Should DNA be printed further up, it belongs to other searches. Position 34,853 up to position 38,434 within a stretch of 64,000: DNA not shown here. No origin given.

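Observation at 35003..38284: PLD (HKD) nuclease fused N-terminally to a SNF2 helicase with a ~300-aa uncharacterised C-terminal extension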

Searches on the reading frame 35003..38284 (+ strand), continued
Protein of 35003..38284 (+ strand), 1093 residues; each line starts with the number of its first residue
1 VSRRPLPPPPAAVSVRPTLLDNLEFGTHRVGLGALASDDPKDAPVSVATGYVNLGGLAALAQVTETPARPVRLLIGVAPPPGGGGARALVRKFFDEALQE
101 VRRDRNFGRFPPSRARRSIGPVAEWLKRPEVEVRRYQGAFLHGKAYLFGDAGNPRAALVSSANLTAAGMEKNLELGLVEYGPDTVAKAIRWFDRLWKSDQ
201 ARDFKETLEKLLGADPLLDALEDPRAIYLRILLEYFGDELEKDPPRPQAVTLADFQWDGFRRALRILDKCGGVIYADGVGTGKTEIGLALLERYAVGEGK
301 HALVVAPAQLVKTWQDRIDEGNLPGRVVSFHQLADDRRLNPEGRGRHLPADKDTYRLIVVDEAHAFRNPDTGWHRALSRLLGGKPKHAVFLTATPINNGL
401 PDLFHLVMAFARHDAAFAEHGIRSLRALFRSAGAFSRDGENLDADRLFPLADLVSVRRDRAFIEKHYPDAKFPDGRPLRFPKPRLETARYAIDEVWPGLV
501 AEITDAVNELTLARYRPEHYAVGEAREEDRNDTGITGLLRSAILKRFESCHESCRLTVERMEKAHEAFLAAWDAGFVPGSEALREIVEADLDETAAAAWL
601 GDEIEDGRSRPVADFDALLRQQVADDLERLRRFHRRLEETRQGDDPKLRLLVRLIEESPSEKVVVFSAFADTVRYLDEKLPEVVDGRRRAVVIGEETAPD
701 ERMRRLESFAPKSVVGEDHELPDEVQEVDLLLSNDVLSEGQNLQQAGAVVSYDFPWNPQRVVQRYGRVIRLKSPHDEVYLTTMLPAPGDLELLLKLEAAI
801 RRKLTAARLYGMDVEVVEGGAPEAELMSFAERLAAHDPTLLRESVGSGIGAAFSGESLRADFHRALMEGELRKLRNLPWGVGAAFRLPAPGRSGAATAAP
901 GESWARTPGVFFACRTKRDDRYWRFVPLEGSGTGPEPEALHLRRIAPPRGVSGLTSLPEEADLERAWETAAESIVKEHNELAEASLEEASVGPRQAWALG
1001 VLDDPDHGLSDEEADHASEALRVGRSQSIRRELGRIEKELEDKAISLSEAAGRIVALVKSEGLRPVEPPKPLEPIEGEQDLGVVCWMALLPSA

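Call 102: search_protein_families(library=pfam, alignment_id=A5, max_evalue=0.0001)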
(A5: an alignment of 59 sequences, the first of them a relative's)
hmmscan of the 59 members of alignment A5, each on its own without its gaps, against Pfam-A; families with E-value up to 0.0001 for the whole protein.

A. member 1, L002:13244-13648:- (135 aa): 0 families

B. families by the number of members that match (of 59 scanned): 64 families (the first 25 are shown)
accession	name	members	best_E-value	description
PF03235.19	GmrSD_N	2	5.5e-32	GmrSD restriction endonuclease, N-terminal domain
PF00271.37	Helicase_C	2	1.7e-20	Helicase conserved C-terminal domain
PF04828.22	GFA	2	3.4e-18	Glutathione-dependent formaldehyde-activating enzyme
PF04851.21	ResIII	2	4.1e-16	Type III restriction enzyme, res subunit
PF02720.22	DUF222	2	2.7e-12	Domain of unknown function (DUF222)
PF01850.27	PIN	2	3e-12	PIN domain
PF00270.35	DEAD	2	3.8e-08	DEAD/DEAH box helicase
PF01844.29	HNH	2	6.4e-08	HNH endonuclease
PF01262.27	AlaDh_PNT_C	1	5.1e-84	Alanine dehydrogenase/PNT, C-terminal domain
PF00908.23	dTDP_sugar_isom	1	2.9e-58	dTDP-4-dehydrorhamnose 3,5-epimerase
PF00117.34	GATase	1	1.2e-51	Glutamine amidotransferase class-I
PF05222.21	AlaDh_PNT_N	1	2.7e-48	Alanine dehydrogenase/PNT, N-terminal domain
PF16203.11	ERCC3_RAD25_C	1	5.4e-43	ERCC3/RAD25/XPB C-terminal helicase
PF13478.12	XdhC_C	1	5.4e-43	XdhC Rossmann domain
PF19864.5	Radical_SAM_N2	1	3.5e-40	Radical SAM proteins, N-terminal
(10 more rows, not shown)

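Call 103: search_protein_families(library=padloc, proteins=[L041:5495-6364:+, L041:8317-9939:+, L045:8823-9863:+, L045:7083-8819:+, L075:4910-8746:-, L009:7689-8777:-, L045:3831-5003:+, L073:6964-7719:+], max_evalue=0.00001)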
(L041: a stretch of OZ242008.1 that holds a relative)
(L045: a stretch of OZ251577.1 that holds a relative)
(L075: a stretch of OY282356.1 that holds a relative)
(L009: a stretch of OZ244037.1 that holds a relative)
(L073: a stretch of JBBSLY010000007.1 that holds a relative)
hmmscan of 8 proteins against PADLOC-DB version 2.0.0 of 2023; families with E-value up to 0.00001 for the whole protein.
L041:5495-6364:+ (290 aa): 2 families
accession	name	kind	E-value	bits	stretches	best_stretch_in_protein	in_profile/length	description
PDLC04639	PDC-M41B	-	5.2e-86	286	2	4-182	3-165/241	-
PDLC04569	PDC-M30B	-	1.1e-81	272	2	4-182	3-165/241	-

L041:8317-9939:+ (541 aa): 3 families
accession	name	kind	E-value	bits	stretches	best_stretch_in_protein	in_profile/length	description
PDLC02394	pAgo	-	2.3e-18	63.4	1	71-399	66-427/1121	-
PDLC02402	Aga_SIR2-PNTD1-PNTD2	-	5.5e-15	52.6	1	203-385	351-539/876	Class I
PDLC02418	Aga_SIR2-Kinase-PNTD1-PNTD2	-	6.8e-08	29.1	1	284-343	305-363/756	Class I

L045:8823-9863:+ (347 aa): 49 families (the best 25 are shown)
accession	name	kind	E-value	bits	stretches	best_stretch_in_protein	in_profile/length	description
PDLC04184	HEC-01A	-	6.5e-47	158.6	2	156-311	211-372/464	-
PDLC04178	HEC-01A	-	1.4e-35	121.1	1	2-316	2-327/399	-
PDLC04175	HEC-01A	-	1.5e-35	120.9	1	7-315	5-307/363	-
PDLC04393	PDC-M07A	-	1.6e-30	104.5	2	8-131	2-117/435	-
PDLC04392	PDC-M07A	-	3.5e-28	96.8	2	8-130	2-114/432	-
PDLC04135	mad3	-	1.3e-27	95.3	1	8-317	2-324/374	mads_3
PDLC04391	PDC-M07A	-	1.8e-27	94.4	2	8-132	2-117/412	-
PDLC04182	HEC-01A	-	2.9e-27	93.7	1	156-318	187-349/406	-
PDLC04389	PDC-M07A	-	1.4e-26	91.5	2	6-136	4-124/443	-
PDLC04541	PDC-M25A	-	7.5e-24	82.5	2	147-318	144-308/380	-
PDLC02980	AriA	-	8.8e-24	83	2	227-314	220-297/304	-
PDLC04177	HEC-01A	-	4e-23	80.1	2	169-314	192-334/393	-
PDLC04180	HEC-01A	-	5.9e-23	79.7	1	156-315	153-316/382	-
PDLC04176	HEC-01A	-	9.9e-21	72.5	1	9-314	4-315/371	-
PDLC04183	HEC-01A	-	3.1e-20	70.6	2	186-318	214-346/402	-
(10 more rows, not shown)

L045:7083-8819:+ (579 aa): 2 families
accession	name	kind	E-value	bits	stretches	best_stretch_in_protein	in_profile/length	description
PDLC04774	PDC-M68B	-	1.2e-199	662.7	1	1-577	1-581/581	-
PDLC03859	LmuB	-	2.4e-09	34.9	1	11-91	14-83/611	-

L075:4910-8746:- (1279 aa): 1 family
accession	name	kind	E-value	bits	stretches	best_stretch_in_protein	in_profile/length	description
PDLC03991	PD-Lambda-4_A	-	4.8e-06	22.5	0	591-662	592-663/1283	-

L009:7689-8777:- (363 aa): 0 families

L045:3831-5003:+ (391 aa): 19 families
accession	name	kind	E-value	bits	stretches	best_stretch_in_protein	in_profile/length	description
PDLC03325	MTase_II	-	1.2e-18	65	1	30-305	72-354/426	Type II methyltransferase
PDLC03387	MTase_II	-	2.7e-13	47.7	1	28-81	212-265/289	Type II methyltransferase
PDLC03353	MTase_II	-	2.8e-12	44.7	1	29-80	188-239/260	Type II methyltransferase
PDLC03380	MTase_II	-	2.9e-12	44.5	1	22-111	29-117/393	Type II methyltransferase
PDLC03364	MTase_II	-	3.5e-10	37.4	0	48-91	57-100/380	Type II methyltransferase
PDLC03350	MTase_II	-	6.4e-10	36.9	1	32-81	236-285/312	Type II methyltransferase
PDLC03224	MTase_II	-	7.2e-10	36.4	1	14-90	60-134/481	Type II methyltransferase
PDLC03339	MTase_II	-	4.3e-09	33.6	1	43-96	223-276/399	Type II methyltransferase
PDLC03239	MTase_II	-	5.5e-09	33.2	1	29-92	70-135/442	Type II methyltransferase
PDLC03371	MTase_II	-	1.4e-08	32.6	1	27-81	188-242/260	Type II methyltransferase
PDLC03259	MTase_II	-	8.2e-08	29.5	1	29-80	193-244/423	Type II methyltransferase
PDLC03367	MTase_II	-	1.5e-07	28.2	1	25-100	17-91/633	Type II methyltransferase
PDLC03249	MTase_II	-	3.9e-07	27.3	0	48-110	137-198/541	Type II methyltransferase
PDLC03306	MTase_II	-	5e-07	27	0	19-101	28-105/422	Type II methyltransferase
PDLC03322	MTase_II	-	6.1e-07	26.7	1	46-110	58-127/446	Type II methyltransferase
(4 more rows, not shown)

L073:6964-7719:+ (252 aa): 0 families

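Call 104: search_protein_families(library=pfam, proteins=[L041:5495-6364:+, L041:8317-9939:+, L045:8823-9863:+, L045:7083-8819:+, L075:4910-8746:-, L009:7689-8777:-, L045:3831-5003:+, L073:6964-7719:+], max_evalue=0.00001)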
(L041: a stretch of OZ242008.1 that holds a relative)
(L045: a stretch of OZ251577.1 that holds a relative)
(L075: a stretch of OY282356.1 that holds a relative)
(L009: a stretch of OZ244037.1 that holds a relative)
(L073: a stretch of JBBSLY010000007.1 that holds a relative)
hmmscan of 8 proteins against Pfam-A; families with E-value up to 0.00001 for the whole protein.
L041:5495-6364:+ (290 aa): 1 family
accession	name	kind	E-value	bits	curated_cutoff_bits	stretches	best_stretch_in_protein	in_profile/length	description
PF07505.17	DUF5131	-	6e-90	301.4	28.9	1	5-276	2-243/243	Protein of unknown function (DUF5131)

L041:8317-9939:+ (541 aa): 3 families
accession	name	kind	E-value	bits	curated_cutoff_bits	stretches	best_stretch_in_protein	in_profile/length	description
PF21247.3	Fic-like_C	-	7.4e-25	87.1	27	1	469-527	5-64/64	Filamentation induced by cAMP protein Fic-like, C-terminal domain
PF13749.12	HATPase_c_4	-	1.3e-23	83.2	26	1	321-405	1-89/89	Putative ATP-dependent DNA helicase recG C-terminal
PF04326.19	SLFN_AlbA_2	-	2.2e-18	67.3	25.3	1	50-153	1-117/118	Schlafen, AlbA_2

L045:8823-9863:+ (347 aa): 3 families
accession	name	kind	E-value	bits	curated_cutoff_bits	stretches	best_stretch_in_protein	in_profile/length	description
PF13304.12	AAA_21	-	3.5e-26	93.4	27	1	29-314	1-297/304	AAA domain, putative AbiEii toxin, Type IV TA system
PF13175.12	AAA_15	-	4.3e-12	46.8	32.1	1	8-52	3-48/374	AAA ATPase domain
PF02463.25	SMC_N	-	8.1e-11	42.2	40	1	8-50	2-48/220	RecF/RecN/SMC N terminal domain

L045:7083-8819:+ (579 aa): 1 family
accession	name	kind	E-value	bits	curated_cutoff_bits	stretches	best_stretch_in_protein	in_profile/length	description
PF10088.15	DUF2326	-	2.2e-36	125.1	28.7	1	444-576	2-140/141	Uncharacterised protein conserved in bacteria (DUF2326)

L075:4910-8746:- (1279 aa): 0 families

L009:7689-8777:- (363 aa): 1 family
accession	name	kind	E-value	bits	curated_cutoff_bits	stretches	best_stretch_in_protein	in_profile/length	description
PF04754.18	Transposase_31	-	1.2e-11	45.1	21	1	4-166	2-153/203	Putative transposase, YhgA-like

L045:3831-5003:+ (391 aa): 1 family
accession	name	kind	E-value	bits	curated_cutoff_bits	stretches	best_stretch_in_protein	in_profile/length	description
PF01555.25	N6_N4_Mtase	-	2.4e-11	44.5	26.7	1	22-81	159-213/221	DNA methylase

L073:6964-7719:+ (252 aa): 0 families
